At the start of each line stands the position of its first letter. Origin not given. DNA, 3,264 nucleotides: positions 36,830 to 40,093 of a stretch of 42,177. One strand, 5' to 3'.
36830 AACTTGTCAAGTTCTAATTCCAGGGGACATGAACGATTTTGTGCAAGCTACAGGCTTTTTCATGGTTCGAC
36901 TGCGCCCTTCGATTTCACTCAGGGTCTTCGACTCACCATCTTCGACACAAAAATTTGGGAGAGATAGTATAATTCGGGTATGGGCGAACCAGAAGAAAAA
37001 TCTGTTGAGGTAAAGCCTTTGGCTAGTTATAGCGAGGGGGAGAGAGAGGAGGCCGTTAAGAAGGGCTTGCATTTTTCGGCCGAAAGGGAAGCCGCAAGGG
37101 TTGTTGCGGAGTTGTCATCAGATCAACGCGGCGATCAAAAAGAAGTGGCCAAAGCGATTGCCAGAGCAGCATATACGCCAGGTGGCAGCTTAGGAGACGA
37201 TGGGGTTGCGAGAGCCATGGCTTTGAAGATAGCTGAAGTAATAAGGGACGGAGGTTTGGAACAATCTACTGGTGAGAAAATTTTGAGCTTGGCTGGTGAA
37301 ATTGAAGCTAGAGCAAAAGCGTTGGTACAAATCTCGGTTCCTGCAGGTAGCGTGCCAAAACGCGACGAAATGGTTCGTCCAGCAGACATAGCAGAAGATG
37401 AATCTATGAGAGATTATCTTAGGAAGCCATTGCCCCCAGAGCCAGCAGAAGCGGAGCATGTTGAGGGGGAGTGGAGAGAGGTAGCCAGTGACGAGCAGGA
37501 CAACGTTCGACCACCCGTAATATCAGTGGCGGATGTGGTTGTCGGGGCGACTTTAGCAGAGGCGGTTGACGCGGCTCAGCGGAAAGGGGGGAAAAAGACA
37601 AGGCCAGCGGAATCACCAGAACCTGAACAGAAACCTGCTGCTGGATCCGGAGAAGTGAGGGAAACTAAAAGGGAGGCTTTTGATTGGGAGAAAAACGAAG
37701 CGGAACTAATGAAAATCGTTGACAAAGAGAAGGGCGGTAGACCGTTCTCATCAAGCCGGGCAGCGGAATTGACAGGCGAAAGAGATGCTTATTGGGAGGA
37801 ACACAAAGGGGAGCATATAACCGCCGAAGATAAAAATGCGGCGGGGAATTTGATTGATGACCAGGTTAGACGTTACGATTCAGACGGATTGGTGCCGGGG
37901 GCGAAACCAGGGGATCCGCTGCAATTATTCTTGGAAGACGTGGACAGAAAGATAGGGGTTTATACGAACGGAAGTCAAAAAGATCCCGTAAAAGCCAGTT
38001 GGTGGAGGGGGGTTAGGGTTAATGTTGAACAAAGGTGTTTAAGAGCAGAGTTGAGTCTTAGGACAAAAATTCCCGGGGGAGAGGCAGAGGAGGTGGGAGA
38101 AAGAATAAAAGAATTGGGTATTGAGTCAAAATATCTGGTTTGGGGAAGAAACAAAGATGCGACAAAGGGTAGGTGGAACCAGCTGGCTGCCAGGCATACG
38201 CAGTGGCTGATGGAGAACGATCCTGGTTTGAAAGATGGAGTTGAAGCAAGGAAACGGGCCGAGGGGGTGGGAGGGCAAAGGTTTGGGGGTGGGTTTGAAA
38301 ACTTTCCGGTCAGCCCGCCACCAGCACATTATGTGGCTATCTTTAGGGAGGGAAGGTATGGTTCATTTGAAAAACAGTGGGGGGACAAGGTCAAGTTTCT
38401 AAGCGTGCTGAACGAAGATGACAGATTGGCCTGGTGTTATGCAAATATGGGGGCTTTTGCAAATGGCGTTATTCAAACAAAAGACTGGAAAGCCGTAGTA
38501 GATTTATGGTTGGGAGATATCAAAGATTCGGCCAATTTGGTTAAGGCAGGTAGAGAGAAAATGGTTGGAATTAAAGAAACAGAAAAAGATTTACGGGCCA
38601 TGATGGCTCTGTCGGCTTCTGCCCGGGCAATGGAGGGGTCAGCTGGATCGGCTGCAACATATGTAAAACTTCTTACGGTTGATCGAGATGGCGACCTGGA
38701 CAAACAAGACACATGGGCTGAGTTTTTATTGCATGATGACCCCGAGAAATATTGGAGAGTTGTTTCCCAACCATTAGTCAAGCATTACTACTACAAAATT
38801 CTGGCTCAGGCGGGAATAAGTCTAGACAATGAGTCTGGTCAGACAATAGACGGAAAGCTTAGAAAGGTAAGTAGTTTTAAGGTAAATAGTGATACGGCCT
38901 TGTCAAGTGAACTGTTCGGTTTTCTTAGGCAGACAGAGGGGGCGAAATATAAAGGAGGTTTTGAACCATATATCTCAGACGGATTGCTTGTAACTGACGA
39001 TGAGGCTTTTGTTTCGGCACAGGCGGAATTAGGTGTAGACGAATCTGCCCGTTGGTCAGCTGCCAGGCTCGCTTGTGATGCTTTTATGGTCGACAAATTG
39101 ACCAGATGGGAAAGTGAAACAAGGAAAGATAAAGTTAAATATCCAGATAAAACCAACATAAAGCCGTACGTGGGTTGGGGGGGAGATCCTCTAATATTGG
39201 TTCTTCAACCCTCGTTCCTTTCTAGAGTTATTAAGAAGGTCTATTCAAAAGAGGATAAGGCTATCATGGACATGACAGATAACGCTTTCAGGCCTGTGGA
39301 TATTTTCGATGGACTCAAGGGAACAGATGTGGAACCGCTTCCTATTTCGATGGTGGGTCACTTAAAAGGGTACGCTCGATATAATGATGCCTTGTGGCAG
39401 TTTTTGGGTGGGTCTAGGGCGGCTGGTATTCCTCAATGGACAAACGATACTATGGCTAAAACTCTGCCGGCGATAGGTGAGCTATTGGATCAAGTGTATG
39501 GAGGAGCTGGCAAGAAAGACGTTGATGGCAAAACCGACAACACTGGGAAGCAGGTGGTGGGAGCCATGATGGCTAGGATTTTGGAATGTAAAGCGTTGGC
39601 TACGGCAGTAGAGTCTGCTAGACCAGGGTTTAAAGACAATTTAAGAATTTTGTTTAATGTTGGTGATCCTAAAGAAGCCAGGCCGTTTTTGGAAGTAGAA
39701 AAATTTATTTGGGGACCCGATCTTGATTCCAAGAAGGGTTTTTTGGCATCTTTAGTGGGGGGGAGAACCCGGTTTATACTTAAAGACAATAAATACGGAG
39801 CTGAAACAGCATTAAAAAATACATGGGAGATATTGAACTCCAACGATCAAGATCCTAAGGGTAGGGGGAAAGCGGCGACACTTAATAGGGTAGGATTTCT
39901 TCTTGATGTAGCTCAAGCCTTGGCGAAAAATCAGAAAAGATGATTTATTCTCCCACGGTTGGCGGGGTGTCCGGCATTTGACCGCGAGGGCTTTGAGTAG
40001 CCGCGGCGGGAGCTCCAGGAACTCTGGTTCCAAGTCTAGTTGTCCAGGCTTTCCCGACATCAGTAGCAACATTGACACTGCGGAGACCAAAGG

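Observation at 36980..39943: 987-aa orphan protein with no domains or TM helices, encoded antisense in the middle of the secretion-like island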

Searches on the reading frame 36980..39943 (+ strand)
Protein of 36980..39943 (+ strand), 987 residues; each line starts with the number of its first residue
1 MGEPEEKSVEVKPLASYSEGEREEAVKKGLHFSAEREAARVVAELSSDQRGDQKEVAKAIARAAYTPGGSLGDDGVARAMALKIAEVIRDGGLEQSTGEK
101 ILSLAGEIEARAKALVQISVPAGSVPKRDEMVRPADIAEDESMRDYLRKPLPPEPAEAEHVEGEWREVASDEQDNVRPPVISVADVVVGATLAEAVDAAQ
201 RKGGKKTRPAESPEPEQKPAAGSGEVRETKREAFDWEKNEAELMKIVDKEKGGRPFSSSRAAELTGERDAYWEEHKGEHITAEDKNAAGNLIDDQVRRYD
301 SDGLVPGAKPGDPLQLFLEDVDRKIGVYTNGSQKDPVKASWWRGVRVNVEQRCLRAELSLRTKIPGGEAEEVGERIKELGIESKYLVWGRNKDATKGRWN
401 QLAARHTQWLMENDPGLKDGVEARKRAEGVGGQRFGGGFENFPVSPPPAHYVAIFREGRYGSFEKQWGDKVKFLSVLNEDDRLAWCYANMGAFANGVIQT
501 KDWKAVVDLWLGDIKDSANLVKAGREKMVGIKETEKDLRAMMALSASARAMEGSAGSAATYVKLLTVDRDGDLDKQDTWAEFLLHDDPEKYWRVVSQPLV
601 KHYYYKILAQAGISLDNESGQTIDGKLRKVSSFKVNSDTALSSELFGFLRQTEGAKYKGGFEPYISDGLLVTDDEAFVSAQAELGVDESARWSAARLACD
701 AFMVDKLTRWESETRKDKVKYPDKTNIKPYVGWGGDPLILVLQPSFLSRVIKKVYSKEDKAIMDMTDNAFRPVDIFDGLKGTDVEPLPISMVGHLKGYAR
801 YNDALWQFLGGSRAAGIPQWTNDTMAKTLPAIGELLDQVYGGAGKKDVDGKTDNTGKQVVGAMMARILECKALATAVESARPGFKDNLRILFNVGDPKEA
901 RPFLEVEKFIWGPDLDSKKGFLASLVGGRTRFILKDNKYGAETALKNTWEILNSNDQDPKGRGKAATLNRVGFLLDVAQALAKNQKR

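Call 7: search_protein_families(library=pfam, proteins=[window:36980-39943:+], max_evalue=0.01)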
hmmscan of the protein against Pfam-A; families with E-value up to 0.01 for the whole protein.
window:36980-39943:+ (987 aa): 0 families

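Call 8: search_protein_families(library=ncbifam, proteins=[window:36980-39943:+], max_evalue=0.01)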
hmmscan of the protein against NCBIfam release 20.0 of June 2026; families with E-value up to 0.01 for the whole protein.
window:36980-39943:+ (987 aa): 0 families

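Call 9: find_homologous_proteins(query=window:36980-39943:+)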
Query window:36980-39943:+ (987 aa): 5 proteins with E <= 0.001 among 8000 candidates.
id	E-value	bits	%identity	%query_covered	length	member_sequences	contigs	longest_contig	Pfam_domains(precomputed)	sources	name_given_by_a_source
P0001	0.0e+0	2228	100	100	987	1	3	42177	-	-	-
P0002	0.0e+0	1258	77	73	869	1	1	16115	-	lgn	-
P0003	0.0e+0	1103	65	82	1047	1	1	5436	-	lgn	-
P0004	5.4e-101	358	82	20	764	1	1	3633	-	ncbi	-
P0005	2.7e-63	233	46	26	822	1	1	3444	-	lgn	-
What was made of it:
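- Checked: The word-index search found only 4 relatives (call 9).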

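Call 10: search_solved_structures(query=window:36980-39943:+, max_evalue=1)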
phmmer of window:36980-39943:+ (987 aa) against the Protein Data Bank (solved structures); distinct sequences matched with E-value up to 1: 0.

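Call 11: search_protein_families(library=phrogs, proteins=[window:36980-39943:+], max_evalue=0.1)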
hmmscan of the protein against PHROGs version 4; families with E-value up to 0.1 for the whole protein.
window:36980-39943:+ (987 aa): 0 families

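Call 16: find_encoding_contigs(protein=P0002, flank=10000)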
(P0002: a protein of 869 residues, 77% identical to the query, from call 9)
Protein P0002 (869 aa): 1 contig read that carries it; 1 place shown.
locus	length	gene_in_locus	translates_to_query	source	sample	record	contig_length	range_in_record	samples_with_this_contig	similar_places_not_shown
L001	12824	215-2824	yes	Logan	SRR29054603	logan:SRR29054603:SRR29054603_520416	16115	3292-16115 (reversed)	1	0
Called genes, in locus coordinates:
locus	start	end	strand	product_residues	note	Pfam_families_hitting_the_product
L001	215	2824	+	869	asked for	-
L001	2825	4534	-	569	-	-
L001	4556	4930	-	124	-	PF05635:23S_rRNA_IVP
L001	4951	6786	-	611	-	-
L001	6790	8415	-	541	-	-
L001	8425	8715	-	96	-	PF18895:T4SS_pilin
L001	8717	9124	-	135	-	PF18895:T4SS_pilin (weak)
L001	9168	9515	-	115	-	-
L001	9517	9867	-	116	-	-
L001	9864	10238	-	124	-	-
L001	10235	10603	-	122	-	-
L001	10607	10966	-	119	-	PF18895:T4SS_pilin (weak)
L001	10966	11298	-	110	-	PF18895:T4SS_pilin (weak)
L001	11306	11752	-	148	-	PF18895:T4SS_pilin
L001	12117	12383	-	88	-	PF05016:ParE_toxin (weak)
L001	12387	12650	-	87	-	PF02604:PhdYeFM_antitox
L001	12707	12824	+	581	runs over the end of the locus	PF08486:SpoIID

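Call 17: find_encoding_contigs(protein=P0003, flank=10000)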
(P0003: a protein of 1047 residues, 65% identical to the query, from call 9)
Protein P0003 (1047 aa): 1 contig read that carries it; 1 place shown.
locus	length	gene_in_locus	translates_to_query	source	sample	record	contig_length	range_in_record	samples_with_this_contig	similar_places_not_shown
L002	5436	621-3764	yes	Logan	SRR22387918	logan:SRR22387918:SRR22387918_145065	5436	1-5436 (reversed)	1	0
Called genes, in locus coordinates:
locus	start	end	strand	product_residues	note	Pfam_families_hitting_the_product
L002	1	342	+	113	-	?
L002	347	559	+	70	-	PF07927:HicA_toxin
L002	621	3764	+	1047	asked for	-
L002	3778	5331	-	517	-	-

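Call 18: find_encoding_contigs(protein=P0004, flank=10000)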
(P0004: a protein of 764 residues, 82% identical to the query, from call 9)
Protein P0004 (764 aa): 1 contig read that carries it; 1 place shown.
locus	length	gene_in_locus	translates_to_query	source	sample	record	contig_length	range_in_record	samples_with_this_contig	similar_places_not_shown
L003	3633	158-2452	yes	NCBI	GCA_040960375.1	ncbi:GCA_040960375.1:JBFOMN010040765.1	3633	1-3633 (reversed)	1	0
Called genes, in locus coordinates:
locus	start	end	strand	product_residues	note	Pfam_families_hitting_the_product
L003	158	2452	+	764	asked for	-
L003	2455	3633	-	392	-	?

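Call 19: find_encoding_contigs(protein=P0005, flank=10000)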
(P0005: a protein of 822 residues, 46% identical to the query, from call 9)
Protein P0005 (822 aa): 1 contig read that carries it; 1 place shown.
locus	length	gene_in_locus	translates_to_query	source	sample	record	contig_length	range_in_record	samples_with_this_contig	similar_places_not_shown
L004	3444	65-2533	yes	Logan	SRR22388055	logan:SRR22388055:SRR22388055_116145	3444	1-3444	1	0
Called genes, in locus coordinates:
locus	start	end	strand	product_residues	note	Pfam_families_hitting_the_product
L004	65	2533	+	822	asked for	-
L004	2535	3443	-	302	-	?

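Call 20: find_encoding_contigs(protein=P0001, flank=10000)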
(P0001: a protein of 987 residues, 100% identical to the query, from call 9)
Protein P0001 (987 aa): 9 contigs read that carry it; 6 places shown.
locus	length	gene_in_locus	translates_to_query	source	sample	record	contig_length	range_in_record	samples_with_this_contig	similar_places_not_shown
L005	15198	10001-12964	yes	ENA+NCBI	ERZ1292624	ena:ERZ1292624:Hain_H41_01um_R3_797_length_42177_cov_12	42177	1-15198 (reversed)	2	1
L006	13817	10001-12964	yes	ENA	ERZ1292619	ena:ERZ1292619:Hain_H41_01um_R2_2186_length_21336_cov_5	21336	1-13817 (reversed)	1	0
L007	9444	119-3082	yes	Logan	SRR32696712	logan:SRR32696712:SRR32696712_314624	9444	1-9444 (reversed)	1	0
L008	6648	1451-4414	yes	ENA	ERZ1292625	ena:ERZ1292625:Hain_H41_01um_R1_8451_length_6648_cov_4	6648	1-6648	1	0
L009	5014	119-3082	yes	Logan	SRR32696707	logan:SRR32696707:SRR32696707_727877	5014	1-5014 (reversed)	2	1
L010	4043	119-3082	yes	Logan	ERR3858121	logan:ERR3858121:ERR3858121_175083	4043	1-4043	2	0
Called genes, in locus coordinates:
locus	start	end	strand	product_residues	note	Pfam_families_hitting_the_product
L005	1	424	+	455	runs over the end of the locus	PF01695:IstB_IS21 (weak), PF00308:Bac_DnaA, PF08299:Bac_DnaA_C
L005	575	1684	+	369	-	PF00712:DNA_pol3_beta, PF02767:DNA_pol3_beta_2, PF02768:DNA_pol3_beta_3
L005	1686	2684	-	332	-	-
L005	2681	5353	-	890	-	PF01551:Peptidase_M23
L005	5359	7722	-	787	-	PF26593:TraC-like (weak), PF01935:DUF87, PF12846:AAA_10 (faint), PF19044:P-loop_TraG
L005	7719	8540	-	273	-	PF12666:PrgI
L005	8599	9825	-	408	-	PF13173:AAA_14, PF13635:DUF4143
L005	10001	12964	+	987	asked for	-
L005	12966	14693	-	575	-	-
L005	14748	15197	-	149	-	PF05635:23S_rRNA_IVP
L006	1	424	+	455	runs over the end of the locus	PF01695:IstB_IS21 (weak), PF00308:Bac_DnaA, PF08299:Bac_DnaA_C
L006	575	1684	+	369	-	PF00712:DNA_pol3_beta, PF02767:DNA_pol3_beta_2, PF02768:DNA_pol3_beta_3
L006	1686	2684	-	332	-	-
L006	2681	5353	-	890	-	PF01551:Peptidase_M23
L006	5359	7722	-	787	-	PF26593:TraC-like (weak), PF01935:DUF87, PF12846:AAA_10 (faint), PF19044:P-loop_TraG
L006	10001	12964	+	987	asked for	-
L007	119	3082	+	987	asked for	-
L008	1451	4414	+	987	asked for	-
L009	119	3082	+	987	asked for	-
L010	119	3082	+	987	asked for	-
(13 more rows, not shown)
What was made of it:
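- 36980..39943 (+): The 987-aa ORF (stop codon included). The identical protein is found on 9 contigs from several samples (call 20).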

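Call 31: search_protein_representatives(alignment_id=A2)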
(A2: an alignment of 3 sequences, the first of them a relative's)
Query: 3 sequences, 972 profile positions. Proteins with E-value up to 0.001 (for the whole library): 119; up to 1e-10: 111; up to 1e-30: 90. The best 119 are listed.
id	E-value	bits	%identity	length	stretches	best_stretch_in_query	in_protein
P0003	0.0e+00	1825.4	-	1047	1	6-972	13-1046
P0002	0.0e+00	1703.2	-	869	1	135-972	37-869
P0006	1.5e-234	797.9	-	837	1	291-968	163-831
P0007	5.4e-170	584.2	-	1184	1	244-960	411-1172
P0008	6.2e-168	577.4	-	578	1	433-954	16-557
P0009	1.8e-167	575.8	-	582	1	432-969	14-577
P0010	2.5e-165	568.7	-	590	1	434-969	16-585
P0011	8.0e-160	550.5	-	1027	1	409-947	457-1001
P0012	2.2e-156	539.1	-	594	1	428-949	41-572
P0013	8.4e-154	530.6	-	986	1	404-968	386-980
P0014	7.0e-143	494.4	-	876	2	609-967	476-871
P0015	2.0e-142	492.9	-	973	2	641-968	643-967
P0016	4.9e-142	491.6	-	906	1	422-964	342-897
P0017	2.4e-139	482.8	-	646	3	771-968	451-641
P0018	1.2e-138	480.4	-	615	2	631-972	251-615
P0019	1.7e-138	479.9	-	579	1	432-966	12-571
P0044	1.0e-98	348.3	-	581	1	432-965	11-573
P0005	3.4e-47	177.7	-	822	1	147-415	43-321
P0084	2.4e-46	174.9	-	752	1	182-420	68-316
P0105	7.3e-16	74.0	-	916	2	132-419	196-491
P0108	6.2e-14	67.6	-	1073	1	114-420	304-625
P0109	1.4e-13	66.5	-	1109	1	176-419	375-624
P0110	5.7e-13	64.4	-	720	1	159-428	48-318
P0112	1.6e-11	59.7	-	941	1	78-410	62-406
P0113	2.7e-11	58.9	-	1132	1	165-412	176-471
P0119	1.3e-07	46.7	-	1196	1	188-412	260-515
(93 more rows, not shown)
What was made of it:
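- Checked: The exhaustive HMMER search found 119 representatives at E<=1e-3, 90 of them at E<=1e-30 (call 31).
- The family has 119 representatives (call 31).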

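Call 40: find_encoding_contigs(protein=P0006, flank=10000, max_places=2)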
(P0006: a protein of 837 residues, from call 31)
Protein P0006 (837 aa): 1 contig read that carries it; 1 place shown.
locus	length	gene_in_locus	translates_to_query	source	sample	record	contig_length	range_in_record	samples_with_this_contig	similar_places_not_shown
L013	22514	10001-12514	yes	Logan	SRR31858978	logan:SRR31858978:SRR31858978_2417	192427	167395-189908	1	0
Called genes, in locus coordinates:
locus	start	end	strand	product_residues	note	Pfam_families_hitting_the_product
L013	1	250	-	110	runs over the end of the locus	PF00825:Ribonuclease_P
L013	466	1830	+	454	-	PF01695:IstB_IS21, PF00308:Bac_DnaA, PF08299:Bac_DnaA_C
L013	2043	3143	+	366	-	PF00712:DNA_pol3_beta, PF02767:DNA_pol3_beta_2, PF02768:DNA_pol3_beta_3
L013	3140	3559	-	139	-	-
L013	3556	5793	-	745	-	-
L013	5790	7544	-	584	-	PF01935:DUF87, PF12846:AAA_10, PF19044:P-loop_TraG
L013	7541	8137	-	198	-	PF26593:TraC-like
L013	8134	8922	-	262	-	PF12666:PrgI, PF13620:CarboxypepD_reg (weak)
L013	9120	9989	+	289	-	-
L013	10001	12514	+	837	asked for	-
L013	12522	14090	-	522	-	-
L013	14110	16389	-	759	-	-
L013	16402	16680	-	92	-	PF18895:T4SS_pilin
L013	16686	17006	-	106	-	-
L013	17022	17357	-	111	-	PF18895:T4SS_pilin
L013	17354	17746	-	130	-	-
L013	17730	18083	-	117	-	-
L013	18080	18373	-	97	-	PF18895:T4SS_pilin (weak)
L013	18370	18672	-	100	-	PF18895:T4SS_pilin (weak)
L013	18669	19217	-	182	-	PF18895:T4SS_pilin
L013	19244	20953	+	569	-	PF08486:SpoIID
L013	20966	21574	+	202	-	-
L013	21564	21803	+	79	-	-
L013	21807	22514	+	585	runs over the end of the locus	-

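Call 42: find_encoding_contigs(protein=P0044, flank=10000, max_places=1)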
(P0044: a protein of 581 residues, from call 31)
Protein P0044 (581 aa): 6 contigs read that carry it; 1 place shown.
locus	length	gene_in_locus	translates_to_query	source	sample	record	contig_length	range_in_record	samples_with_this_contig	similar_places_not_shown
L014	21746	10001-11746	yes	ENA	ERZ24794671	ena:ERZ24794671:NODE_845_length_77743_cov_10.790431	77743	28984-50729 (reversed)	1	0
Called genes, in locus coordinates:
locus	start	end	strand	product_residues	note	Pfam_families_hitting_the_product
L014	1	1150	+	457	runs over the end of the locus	PF11638:DnaA_N, PF01695:IstB_IS21 (weak), PF00308:Bac_DnaA, PF00004:AAA, PF13173:AAA_14 (weak), PF13401:AAA_22 (faint), PF08299:Bac_DnaA_C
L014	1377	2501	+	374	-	PF00712:DNA_pol3_beta, PF02767:DNA_pol3_beta_2, PF02768:DNA_pol3_beta_3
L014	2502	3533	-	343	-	-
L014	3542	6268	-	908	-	PF01551:Peptidase_M23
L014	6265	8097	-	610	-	PF19044:P-loop_TraG, PF01935:DUF87 (weak), PF12846:AAA_10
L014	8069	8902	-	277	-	PF26593:TraC-like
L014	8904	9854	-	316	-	PF12666:PrgI (weak)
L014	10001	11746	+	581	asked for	-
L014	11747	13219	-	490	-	-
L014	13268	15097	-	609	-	-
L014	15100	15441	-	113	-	PF18895:T4SS_pilin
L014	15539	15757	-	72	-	PF18895:T4SS_pilin (weak)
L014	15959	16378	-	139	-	PF18895:T4SS_pilin (weak)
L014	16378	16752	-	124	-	-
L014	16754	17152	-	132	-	-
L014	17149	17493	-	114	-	PF18895:T4SS_pilin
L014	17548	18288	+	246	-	PF01255:Prenyltransf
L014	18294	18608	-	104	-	PF18895:T4SS_pilin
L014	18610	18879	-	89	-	PF18895:T4SS_pilin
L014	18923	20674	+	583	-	PF08486:SpoIID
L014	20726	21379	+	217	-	-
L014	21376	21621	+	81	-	PF18901:DUF5657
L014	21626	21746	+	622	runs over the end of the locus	-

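Call 72: search_protein_families(library=pfam, proteins=[P0005, P0084, P0105, P0108, P0109, P0110, P0112, P0113, P0119], max_evalue=0.05)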
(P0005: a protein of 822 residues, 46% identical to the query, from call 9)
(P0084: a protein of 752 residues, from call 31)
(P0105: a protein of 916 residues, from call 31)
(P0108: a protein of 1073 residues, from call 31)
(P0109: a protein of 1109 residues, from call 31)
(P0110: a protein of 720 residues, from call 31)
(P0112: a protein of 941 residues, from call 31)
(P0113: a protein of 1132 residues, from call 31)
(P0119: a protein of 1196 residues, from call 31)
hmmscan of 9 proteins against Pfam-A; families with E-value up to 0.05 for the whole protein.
P0005 (822 aa): 0 families

P0084 (752 aa): 0 families

P0105 (916 aa): 0 families

P0108 (1073 aa): 0 families

P0109 (1109 aa): 0 families

P0110 (720 aa): 0 families

P0112 (941 aa): 1 family
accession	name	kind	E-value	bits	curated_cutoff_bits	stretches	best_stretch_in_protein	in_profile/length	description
PF22205.1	Csm6_6H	-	0.00065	20.2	27.6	1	416-471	29-84/93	Csm6 6H domain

P0113 (1132 aa): 0 families

P0119 (1196 aa): 0 families

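Call 87: search_dna_similar(query=window:36980-39940:+, collection=plasmids, mode=protein, max_evalue=0.01, max_rows=10)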
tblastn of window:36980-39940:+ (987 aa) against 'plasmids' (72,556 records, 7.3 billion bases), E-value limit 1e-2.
No match.

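Call 88: search_dna_similar(query=window:36980-39940:+, collection=phages, mode=protein, max_evalue=0.01, max_rows=10)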
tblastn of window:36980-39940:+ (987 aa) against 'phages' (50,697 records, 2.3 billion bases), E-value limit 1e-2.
No match.
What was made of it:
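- Tried and rejected: Mobile elements. tblastn against plasmid and phage collections gave nothing (calls 87, 88).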
